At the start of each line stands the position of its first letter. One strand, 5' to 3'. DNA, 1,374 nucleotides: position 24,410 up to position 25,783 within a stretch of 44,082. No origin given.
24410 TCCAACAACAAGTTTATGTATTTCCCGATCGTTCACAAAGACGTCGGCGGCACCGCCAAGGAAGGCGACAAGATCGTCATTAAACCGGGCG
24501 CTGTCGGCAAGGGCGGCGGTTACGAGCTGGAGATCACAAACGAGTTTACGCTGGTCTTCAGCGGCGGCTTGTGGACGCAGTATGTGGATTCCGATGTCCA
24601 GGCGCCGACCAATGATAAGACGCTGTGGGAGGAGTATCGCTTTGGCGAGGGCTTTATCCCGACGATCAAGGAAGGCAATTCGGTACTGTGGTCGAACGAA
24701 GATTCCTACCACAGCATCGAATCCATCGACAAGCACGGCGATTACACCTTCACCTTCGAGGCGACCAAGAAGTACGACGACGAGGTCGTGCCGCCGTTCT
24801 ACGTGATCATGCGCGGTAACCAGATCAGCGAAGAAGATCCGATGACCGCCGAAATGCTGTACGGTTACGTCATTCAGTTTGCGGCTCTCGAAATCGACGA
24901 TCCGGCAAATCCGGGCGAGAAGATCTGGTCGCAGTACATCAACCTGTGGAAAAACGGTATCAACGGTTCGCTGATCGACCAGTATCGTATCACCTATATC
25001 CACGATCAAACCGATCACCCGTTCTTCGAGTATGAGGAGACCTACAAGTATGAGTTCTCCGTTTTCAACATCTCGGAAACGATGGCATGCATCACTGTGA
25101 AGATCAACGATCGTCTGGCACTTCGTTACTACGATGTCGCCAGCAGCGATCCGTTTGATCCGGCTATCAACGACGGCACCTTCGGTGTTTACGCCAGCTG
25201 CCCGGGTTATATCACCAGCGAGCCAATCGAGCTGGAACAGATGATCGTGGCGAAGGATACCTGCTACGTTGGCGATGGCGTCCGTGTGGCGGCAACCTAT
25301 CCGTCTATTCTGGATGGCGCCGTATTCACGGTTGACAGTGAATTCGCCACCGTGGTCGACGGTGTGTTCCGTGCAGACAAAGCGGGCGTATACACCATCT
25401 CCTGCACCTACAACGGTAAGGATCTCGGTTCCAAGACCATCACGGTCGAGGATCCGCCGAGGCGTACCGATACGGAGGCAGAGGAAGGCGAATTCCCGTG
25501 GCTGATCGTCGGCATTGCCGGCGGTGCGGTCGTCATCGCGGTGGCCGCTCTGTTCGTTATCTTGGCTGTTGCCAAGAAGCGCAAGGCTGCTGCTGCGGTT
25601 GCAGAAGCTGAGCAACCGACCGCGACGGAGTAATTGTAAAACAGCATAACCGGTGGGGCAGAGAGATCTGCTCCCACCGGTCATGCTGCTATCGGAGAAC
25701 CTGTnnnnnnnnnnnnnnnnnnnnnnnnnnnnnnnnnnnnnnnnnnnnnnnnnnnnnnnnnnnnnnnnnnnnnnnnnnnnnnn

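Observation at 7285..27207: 20-kb single-strand polysaccharide-utilisation-like locus combining cohesin/dockerin, two giant repeat proteins, an ABC importer and three compartment-specific paralogs of an unassigned GH-like domain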

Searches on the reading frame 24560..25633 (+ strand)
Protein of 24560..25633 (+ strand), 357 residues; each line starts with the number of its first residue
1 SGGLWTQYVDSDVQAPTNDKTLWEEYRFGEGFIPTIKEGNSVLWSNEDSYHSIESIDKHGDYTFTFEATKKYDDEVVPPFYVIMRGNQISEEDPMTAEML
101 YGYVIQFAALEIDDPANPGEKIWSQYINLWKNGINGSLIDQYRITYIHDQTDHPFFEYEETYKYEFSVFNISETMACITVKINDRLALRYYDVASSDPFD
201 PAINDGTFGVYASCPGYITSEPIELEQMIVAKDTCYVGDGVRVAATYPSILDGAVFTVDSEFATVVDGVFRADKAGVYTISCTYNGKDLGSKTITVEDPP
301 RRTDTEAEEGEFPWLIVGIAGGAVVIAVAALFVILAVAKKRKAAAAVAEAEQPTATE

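Call 50: search_solved_structures(query=window:24560-25633:+, max_evalue=10)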
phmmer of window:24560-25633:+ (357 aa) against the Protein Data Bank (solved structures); distinct sequences matched with E-value up to 10: 2.
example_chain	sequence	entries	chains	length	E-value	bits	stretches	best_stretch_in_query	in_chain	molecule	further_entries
7vd7_A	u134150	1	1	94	0.73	11.6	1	294-330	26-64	toxin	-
3pqi_A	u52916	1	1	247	0.89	11.3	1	261-314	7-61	gene product 138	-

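Call 62: search_solved_structures(query=A6, max_evalue=10, show_alignments=1)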
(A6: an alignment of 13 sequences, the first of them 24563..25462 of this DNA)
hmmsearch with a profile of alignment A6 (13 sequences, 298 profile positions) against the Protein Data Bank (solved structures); distinct sequences matched with E-value up to 10: 1.
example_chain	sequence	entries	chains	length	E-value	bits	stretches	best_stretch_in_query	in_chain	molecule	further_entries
2mct_A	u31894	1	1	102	0.036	16.1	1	210-283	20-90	Uncharacterized protein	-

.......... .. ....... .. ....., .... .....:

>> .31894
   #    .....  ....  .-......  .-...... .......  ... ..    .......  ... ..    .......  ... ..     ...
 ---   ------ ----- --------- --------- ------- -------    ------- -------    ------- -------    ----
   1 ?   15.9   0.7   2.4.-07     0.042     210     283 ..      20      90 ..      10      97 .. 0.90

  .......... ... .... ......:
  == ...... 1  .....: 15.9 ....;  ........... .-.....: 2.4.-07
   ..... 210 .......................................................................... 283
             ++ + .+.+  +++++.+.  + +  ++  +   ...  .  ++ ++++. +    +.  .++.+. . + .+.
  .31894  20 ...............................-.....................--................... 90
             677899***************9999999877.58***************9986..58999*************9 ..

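Call 88: find_homologous_proteins(query=A6, max_evalue=0.001)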
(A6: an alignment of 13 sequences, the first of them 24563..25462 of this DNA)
Query A6 (13 sequences) (300 aa, profile of the alignment): 6 proteins with E <= 0.001 among 2597 candidates.
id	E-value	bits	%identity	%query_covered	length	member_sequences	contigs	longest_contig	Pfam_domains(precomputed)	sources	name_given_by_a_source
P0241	6.2e-140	483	56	100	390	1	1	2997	-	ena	-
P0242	5.0e-135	467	54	98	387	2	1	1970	-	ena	-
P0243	1.0e-107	378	94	75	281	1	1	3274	-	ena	-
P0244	4.2e-77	277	56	57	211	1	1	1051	-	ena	-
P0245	6.9e-60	220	42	49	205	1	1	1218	-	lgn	-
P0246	1.7e-47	180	60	38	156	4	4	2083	-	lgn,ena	-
